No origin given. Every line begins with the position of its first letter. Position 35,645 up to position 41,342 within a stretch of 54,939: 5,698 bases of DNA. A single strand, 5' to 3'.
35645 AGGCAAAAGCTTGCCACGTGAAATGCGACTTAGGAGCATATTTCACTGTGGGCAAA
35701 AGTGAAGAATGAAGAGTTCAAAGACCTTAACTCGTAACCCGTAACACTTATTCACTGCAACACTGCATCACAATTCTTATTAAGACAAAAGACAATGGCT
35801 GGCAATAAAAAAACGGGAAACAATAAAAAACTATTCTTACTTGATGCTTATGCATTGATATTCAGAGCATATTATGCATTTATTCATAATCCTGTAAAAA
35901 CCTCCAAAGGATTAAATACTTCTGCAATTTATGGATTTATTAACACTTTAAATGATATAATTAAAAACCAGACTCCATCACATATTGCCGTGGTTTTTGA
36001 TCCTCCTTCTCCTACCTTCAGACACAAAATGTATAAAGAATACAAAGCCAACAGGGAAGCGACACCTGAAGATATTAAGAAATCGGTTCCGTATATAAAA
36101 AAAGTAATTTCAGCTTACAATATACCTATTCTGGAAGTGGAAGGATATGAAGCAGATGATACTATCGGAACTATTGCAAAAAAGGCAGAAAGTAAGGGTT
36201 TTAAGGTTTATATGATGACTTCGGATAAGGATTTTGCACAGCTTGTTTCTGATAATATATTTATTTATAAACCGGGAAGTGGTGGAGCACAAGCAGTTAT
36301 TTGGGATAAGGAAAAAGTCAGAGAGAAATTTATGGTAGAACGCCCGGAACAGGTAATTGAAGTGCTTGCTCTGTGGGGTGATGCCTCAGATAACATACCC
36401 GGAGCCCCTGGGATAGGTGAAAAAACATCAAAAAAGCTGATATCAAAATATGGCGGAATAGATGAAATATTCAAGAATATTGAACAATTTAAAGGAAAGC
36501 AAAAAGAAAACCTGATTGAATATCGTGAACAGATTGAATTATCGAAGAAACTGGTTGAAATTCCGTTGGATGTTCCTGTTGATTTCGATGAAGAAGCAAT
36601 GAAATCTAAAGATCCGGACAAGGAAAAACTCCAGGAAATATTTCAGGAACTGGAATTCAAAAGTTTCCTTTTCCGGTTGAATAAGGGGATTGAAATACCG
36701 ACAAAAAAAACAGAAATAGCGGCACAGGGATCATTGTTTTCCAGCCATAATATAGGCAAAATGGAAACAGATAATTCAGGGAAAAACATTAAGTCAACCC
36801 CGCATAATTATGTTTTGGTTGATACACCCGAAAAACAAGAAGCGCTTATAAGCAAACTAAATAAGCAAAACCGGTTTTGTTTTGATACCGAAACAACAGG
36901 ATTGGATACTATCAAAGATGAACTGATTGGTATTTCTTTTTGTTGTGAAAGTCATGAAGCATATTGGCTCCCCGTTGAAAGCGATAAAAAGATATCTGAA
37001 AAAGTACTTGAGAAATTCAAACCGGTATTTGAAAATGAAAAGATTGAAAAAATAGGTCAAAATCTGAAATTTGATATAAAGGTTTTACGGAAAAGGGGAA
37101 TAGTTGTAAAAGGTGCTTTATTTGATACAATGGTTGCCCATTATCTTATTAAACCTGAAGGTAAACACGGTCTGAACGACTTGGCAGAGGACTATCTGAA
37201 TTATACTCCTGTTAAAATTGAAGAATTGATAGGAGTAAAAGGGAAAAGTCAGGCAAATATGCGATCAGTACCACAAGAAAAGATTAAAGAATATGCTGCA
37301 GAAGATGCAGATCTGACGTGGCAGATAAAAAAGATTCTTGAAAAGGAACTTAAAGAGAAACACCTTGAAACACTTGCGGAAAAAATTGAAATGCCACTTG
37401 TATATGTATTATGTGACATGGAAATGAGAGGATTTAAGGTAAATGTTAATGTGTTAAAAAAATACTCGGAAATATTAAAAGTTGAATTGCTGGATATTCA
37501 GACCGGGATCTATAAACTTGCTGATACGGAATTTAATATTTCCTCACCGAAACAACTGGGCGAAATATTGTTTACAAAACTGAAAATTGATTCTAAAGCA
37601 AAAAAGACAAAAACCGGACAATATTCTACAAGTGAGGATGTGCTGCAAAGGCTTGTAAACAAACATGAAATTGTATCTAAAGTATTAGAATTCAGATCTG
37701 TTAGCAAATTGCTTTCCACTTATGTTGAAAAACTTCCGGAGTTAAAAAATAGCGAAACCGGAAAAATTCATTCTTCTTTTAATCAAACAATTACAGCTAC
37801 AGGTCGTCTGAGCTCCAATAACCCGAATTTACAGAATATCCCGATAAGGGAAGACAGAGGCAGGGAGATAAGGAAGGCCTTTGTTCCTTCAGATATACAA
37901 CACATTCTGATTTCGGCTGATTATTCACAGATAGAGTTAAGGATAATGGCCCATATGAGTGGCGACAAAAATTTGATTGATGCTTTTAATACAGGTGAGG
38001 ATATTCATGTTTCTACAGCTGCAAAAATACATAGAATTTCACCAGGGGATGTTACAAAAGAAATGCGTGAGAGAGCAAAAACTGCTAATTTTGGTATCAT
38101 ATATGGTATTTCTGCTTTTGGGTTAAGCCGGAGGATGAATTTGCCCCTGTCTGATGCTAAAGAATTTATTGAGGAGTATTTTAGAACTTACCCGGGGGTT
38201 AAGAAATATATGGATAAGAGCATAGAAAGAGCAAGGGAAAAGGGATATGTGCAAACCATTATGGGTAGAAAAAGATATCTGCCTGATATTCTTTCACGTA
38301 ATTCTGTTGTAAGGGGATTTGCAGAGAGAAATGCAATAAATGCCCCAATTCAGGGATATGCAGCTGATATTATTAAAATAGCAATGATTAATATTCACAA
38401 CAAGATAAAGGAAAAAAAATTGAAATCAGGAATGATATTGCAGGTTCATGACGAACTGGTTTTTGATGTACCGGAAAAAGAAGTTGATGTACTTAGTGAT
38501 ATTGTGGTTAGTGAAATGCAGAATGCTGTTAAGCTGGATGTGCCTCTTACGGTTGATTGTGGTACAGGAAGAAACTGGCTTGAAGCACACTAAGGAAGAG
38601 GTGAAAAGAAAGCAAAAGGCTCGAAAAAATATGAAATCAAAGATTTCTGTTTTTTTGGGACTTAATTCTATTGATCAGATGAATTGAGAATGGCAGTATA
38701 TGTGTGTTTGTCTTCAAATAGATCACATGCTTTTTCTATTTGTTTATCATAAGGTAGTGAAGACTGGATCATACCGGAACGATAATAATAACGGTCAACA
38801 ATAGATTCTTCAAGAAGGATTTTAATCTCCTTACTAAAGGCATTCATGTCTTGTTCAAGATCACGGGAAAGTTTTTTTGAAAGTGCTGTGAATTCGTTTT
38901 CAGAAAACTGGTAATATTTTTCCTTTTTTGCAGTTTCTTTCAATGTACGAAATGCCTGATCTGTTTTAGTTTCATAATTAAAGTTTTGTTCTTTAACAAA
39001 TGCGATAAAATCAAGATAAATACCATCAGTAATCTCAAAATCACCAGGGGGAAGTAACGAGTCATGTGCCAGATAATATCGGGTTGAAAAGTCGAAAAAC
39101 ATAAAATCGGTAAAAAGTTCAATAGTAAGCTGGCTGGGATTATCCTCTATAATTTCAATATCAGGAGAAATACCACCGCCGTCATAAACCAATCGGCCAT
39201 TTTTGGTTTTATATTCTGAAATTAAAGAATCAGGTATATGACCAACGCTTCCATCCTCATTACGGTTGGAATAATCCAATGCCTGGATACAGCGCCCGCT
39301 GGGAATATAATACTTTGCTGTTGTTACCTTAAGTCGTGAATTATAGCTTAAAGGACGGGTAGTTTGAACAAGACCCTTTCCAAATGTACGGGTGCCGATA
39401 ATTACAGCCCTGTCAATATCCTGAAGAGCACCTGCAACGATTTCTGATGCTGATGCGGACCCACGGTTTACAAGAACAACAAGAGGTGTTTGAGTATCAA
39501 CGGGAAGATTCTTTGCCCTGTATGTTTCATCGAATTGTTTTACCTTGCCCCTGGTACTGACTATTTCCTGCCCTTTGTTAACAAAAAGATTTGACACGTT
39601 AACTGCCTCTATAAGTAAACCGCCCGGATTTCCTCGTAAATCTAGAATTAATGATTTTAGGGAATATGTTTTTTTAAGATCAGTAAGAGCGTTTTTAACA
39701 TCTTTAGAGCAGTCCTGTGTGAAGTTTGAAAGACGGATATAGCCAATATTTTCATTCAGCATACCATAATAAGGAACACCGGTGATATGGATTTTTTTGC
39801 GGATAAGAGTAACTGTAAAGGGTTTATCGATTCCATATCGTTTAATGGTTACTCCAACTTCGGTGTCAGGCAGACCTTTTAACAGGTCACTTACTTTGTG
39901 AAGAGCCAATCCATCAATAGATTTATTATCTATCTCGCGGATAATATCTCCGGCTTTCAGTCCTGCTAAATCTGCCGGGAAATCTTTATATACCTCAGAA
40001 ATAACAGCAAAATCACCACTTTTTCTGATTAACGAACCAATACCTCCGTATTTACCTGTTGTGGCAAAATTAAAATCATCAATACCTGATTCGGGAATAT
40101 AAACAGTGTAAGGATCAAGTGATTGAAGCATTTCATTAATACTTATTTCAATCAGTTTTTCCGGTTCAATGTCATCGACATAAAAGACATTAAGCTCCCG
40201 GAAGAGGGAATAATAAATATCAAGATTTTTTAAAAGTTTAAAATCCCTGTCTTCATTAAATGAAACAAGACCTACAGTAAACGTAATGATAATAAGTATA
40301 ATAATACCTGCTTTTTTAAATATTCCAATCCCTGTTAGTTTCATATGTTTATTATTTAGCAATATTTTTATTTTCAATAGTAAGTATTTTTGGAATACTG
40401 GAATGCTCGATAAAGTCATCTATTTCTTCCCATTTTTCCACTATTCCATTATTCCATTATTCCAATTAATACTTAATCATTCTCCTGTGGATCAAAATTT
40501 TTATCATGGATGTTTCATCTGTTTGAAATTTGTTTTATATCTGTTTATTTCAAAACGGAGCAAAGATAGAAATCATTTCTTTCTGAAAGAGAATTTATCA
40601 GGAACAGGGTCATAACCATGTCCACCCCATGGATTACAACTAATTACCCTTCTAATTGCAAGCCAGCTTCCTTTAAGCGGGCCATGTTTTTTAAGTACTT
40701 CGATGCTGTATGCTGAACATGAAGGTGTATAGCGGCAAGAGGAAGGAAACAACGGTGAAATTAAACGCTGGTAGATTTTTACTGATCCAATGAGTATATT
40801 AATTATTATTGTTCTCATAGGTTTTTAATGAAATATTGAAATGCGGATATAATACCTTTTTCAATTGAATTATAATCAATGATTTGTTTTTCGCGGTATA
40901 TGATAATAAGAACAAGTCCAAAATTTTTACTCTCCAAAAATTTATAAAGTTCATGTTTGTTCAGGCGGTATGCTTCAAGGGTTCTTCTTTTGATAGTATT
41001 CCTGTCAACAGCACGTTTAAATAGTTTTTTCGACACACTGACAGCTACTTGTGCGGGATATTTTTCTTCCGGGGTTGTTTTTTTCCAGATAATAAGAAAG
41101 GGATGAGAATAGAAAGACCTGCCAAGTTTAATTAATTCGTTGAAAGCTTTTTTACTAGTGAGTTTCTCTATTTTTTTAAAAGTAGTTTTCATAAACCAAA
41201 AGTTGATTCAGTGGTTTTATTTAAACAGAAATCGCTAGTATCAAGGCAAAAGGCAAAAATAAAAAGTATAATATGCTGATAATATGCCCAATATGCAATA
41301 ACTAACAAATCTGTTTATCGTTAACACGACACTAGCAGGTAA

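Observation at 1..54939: Intergenic spacers are built from one-base-depleted short-word arrays with a fixed C-poor arm then G-poor arm layout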

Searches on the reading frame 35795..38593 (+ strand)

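Call 13: search_protein_families(library=pfam, proteins=[window:35795-38593:+])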
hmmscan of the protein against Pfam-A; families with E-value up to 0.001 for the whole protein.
window:35795-38593:+ (932 aa): 5 families
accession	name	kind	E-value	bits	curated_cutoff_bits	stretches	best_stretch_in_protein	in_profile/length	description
PF00476.26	DNA_pol_A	-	3.3e-165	550.1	34.3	1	553-930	3-381/381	DNA polymerase family A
PF02739.22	5_3_exonuc_N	-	4e-60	202.7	34.3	1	12-179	1-163/164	5'-3' exonuclease, N-terminal resolvase-like domain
PF01612.26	DNA_pol_A_exo1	-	3.9e-37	128.1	23.6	1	339-520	1-173/173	3'-5' exonuclease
PF01367.25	5_3_exonuc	-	9.4e-31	106.6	40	1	183-277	2-97/97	5'-3' exonuclease, C-terminal SAM fold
PF22619.2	DNA_polI_exo1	-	2.3e-09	37.7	27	1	374-487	12-119/140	DNA polymerase I, ribonuclease H-like domain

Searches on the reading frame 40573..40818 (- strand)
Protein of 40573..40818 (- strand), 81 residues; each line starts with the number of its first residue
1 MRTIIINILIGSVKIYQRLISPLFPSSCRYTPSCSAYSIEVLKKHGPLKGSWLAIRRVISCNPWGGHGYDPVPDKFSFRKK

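Call 13: search_protein_families(library=pfam, proteins=[window:40573-40818:-])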
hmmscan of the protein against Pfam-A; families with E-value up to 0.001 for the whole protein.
window:40573-40818:- (81 aa): 1 family
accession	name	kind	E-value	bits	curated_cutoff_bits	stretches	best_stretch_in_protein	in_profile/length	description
PF01809.23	YidD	-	2.6e-29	101.2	27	1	7-72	2-67/67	Putative membrane protein insertion efficiency factor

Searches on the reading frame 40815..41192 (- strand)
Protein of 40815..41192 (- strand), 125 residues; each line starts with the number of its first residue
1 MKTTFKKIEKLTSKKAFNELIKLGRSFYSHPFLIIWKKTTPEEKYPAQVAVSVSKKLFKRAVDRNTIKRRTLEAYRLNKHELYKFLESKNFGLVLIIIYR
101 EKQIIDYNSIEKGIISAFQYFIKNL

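Call 13: search_protein_families(library=pfam, proteins=[window:40815-41192:-])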
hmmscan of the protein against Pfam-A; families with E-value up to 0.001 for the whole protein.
window:40815-41192:- (125 aa): 1 family
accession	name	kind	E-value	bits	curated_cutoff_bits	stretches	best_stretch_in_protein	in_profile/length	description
PF00825.24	Ribonuclease_P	-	9.7e-19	67.9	22.3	1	5-116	1-103/109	Ribonuclease P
